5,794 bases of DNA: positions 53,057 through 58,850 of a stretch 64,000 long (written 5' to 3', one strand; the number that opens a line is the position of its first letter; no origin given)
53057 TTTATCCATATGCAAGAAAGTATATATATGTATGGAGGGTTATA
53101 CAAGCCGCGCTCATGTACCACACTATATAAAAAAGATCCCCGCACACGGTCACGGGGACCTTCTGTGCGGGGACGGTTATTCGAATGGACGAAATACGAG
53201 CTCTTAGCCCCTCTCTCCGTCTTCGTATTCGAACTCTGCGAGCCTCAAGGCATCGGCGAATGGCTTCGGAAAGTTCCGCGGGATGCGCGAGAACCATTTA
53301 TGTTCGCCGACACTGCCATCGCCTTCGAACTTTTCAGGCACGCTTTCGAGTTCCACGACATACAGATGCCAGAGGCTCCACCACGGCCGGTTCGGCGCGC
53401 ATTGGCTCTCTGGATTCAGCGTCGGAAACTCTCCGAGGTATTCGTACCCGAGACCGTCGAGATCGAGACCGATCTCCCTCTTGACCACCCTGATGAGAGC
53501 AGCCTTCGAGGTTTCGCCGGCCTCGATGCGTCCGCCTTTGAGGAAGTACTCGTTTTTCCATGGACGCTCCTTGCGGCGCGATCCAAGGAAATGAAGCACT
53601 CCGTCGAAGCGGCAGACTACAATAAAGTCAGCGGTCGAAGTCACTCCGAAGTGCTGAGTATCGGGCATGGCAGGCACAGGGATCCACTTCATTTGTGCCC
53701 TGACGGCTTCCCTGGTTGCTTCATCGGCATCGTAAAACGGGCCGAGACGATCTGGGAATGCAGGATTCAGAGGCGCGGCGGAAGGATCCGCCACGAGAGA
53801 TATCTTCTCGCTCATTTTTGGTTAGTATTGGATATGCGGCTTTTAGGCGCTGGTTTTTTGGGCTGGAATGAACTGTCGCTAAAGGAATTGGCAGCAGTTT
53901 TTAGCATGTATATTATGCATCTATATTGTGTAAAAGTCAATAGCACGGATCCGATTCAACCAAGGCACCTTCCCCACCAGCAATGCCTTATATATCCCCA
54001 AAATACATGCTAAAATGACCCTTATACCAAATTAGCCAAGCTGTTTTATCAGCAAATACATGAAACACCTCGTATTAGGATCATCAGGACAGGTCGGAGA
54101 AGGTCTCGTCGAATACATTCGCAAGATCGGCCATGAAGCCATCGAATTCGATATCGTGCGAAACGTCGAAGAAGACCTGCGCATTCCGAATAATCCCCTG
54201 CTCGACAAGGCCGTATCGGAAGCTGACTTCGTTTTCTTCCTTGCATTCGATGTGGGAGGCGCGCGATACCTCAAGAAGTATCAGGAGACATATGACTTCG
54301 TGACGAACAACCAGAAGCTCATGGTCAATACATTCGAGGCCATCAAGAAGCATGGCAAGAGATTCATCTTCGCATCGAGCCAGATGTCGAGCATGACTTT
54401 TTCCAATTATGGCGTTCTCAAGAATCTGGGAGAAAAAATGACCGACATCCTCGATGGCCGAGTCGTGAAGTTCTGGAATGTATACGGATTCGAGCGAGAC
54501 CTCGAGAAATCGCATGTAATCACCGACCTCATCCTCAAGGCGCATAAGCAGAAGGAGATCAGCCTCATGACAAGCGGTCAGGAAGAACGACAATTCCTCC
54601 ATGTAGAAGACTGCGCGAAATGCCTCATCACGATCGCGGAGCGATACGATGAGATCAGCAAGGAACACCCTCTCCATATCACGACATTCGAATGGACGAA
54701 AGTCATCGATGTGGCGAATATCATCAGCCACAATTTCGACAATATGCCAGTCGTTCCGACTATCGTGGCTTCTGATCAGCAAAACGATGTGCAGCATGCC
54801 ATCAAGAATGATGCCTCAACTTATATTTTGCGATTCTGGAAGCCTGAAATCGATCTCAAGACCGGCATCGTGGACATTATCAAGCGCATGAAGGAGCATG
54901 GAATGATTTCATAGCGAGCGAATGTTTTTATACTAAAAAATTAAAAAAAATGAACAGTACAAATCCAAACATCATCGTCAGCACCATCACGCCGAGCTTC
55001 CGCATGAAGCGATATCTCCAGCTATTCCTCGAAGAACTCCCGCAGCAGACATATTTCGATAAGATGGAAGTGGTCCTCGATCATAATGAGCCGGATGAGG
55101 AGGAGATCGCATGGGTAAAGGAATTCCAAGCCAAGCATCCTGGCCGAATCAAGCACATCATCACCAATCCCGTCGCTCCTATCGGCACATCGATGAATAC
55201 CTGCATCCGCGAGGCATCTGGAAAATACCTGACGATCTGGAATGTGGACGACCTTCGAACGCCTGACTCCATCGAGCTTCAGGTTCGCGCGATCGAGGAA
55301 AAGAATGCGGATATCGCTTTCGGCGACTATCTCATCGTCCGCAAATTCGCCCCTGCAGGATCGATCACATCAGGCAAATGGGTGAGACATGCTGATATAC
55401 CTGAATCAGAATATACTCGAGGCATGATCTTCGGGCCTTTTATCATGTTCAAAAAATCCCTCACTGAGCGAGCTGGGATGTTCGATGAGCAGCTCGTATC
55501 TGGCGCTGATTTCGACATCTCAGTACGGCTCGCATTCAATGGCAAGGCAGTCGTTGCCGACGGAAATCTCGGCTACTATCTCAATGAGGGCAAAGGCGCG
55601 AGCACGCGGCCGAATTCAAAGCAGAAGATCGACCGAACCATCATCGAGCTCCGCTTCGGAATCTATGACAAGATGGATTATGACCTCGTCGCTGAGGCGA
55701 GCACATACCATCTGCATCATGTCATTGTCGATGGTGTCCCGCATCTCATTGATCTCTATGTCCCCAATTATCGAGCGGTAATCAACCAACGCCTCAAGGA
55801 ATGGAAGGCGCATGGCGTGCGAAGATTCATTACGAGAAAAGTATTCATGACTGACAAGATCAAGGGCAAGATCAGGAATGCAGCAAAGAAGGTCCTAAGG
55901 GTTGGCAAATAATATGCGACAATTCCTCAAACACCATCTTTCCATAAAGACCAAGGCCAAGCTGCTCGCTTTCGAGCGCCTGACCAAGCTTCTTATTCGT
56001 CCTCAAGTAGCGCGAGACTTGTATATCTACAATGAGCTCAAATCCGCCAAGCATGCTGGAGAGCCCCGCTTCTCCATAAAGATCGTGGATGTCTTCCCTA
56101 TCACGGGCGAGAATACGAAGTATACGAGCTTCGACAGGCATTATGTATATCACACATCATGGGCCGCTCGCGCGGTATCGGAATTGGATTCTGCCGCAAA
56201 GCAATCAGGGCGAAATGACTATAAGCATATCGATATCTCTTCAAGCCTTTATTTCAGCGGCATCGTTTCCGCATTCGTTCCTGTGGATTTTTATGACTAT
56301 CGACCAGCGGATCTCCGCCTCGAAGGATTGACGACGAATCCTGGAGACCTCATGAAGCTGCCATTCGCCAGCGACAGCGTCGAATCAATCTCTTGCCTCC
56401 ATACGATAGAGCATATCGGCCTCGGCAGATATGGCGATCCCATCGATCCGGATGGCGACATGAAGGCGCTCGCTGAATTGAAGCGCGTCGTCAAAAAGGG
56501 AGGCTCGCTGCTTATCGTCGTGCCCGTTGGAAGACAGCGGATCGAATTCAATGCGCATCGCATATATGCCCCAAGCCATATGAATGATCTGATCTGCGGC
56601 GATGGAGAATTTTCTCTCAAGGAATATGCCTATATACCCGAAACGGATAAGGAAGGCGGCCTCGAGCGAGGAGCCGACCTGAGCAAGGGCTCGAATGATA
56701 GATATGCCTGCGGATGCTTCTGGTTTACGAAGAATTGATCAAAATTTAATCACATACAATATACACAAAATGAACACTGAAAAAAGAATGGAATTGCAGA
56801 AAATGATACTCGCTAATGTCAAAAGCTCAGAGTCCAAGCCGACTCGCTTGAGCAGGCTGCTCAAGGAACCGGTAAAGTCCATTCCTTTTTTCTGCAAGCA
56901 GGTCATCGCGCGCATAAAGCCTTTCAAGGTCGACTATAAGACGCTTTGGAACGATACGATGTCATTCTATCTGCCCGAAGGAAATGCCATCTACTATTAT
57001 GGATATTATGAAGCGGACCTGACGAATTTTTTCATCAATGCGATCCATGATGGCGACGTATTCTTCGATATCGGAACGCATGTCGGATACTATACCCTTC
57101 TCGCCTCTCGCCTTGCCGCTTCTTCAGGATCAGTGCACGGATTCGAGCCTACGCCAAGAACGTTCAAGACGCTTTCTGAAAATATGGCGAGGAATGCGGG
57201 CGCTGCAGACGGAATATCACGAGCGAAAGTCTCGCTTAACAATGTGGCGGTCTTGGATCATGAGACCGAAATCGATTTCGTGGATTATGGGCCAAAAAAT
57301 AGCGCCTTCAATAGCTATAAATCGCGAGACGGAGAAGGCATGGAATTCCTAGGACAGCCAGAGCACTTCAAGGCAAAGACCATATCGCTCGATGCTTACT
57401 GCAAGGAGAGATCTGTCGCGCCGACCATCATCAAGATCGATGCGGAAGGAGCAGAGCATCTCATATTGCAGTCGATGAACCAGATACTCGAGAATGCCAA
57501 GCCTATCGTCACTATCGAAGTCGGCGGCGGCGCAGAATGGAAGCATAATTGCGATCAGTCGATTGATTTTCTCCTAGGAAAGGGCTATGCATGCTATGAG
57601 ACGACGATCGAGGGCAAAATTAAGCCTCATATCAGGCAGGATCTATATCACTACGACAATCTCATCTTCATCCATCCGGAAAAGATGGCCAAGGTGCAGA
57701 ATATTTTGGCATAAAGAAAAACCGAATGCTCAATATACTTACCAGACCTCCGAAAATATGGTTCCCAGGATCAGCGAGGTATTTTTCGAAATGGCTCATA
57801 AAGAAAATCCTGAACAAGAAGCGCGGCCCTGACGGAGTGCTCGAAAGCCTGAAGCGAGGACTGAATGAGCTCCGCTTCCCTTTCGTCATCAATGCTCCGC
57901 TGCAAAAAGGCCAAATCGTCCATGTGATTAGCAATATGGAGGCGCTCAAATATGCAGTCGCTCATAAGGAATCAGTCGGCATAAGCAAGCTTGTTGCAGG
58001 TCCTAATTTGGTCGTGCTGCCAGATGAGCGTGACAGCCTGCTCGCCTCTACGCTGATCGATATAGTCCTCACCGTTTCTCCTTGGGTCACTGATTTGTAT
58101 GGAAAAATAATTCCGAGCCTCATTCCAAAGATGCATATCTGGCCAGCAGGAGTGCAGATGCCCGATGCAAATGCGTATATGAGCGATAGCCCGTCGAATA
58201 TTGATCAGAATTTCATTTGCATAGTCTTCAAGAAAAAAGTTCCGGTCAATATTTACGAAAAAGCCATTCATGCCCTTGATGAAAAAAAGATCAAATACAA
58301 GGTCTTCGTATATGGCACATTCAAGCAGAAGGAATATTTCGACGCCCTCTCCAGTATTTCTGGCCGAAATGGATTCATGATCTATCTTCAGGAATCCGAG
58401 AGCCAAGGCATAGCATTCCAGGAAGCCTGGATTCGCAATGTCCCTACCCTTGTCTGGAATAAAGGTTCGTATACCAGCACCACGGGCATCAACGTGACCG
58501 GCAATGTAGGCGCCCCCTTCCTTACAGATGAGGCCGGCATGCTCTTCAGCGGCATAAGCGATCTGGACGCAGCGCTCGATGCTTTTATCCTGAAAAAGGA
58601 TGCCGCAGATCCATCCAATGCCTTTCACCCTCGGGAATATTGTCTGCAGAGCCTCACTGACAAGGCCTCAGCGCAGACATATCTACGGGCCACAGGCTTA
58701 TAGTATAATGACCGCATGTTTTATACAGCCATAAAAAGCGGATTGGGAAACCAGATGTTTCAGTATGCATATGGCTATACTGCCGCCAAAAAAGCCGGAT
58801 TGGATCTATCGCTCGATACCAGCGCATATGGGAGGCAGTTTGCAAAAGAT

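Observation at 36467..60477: A 24 kb surface-glycan locus encodes a complete GDP-D-glycero-alpha-D-manno-heptose pathway plus four methyltransferases, a GT11 fucosyltransferase-like enzyme and a Wzx/Wzy pair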

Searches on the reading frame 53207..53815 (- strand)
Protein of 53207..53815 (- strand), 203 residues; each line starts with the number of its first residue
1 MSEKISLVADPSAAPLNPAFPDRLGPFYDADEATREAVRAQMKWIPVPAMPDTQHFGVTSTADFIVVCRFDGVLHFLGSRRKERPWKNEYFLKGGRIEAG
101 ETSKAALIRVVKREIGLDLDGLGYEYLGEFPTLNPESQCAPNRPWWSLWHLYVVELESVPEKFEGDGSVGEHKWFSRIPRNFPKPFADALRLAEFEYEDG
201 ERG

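Call 19: search_protein_families(library=pfam, proteins=[window:53207-53815:-], max_evalue=1)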
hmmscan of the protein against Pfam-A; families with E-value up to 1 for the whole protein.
window:53207-53815:- (203 aa): 1 family
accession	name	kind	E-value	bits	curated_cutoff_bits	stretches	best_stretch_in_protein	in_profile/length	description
PF00293.34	NUDIX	-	4.7e-10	40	21.1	1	65-176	8-114/134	NUDIX domain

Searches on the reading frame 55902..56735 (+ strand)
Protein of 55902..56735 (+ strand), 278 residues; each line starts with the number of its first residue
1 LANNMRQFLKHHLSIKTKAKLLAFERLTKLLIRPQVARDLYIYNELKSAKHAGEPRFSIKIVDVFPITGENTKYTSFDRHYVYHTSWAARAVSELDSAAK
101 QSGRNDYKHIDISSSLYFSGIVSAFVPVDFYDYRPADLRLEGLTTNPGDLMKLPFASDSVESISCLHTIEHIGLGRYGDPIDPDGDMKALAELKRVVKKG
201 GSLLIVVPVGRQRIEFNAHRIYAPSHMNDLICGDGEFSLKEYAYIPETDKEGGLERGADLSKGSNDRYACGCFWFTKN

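Call 4: search_protein_families(library=pfam, proteins=[window:55902-56735:+])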
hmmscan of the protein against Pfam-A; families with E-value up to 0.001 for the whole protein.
window:55902-56735:+ (278 aa): 2 families
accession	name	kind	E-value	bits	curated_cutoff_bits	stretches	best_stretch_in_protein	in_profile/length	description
PF03269.20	DUF268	-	1e-18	68.2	25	1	161-233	64-136/176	Caenorhabditis protein of unknown function, DUF268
PF08241.18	Methyltransf_11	-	3.4e-06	28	21.2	1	143-205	44-95/95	Methyltransferase domain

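Call 6: search_protein_families(library=ncbifam, proteins=[window:55902-56735:+], max_evalue=0.00001)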
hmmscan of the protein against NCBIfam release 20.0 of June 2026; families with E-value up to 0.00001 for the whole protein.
window:55902-56735:+ (278 aa): 0 families

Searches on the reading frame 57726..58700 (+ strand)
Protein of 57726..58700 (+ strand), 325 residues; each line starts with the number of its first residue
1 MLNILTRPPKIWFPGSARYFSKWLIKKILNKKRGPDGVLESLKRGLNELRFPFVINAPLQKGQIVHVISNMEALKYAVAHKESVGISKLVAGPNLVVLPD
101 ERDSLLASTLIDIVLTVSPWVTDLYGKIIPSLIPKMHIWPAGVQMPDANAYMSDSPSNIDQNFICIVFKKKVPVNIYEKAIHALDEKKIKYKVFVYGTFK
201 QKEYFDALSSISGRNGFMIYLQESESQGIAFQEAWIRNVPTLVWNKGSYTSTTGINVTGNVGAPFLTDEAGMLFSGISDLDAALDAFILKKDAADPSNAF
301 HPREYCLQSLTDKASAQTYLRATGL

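Call 5: search_protein_families(library=pfam, proteins=[window:57726-58700:+])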
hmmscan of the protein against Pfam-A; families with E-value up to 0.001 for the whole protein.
window:57726-58700:+ (325 aa): 0 families

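Call 19: search_protein_families(library=pfam, proteins=[window:57726-58700:+], max_evalue=1)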
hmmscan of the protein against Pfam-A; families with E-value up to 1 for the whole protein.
window:57726-58700:+ (325 aa): 1 family
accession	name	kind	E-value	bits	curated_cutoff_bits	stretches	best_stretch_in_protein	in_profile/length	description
PF00534.26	Glycos_transf_1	-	0.13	12.2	26.4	1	185-265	67-143/172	Glycosyl transferases group 1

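Call 82: predict_structure(protein=window:57726-58700:+)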
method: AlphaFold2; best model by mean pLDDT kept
length: 325 residues; sequences in the alignment: 1
mean_pLDDT: 36.2   pTM: 0.26
mean pLDDT of the five models: 36.2, 35.4, 32.2, 31.2, 30.4
residues with pLDDT >= 90: 0; 70-90: 0; 50-70: 7; < 50: 318
segments of 3 or more residues with pLDDT < 50: 1-54, 56-75, 77-80, 82-178, 183-187, 189-325
pLDDT, mean of each block of 10 residues (from residue 1): 32 39 44 43 44 45 44 48 42 30 31 30 31 31 30 30 37 47 48 42 45 36 31 27 25 26 28 32 34 36 34 38 33
secondary structure, 60 per line:
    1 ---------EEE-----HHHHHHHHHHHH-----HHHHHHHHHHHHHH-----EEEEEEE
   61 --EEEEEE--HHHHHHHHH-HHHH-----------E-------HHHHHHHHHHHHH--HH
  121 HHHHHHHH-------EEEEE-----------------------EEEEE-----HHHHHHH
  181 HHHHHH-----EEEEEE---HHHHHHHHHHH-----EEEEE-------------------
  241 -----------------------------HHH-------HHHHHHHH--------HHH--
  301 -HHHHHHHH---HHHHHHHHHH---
elements in order: E10-12 H18-29 H35-48 E54-60 E63-68 H71-79 H81-84 H104-116 H119-128 E136-140 E164-168 H174-186 E192-197 H201-211 E217-221 H280-287 H302-309 H313-322

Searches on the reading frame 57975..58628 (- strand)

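Call 19: search_protein_families(library=pfam, proteins=[window:57975-58628:-], max_evalue=1)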
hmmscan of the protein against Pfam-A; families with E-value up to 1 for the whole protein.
window:57975-58628:- (218 aa): 1 family
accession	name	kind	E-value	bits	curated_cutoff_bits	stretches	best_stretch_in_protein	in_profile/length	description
PF19599.4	DUF6104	-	0.016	15.9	27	1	190-210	11-31/58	Family of unknown function (DUF6104)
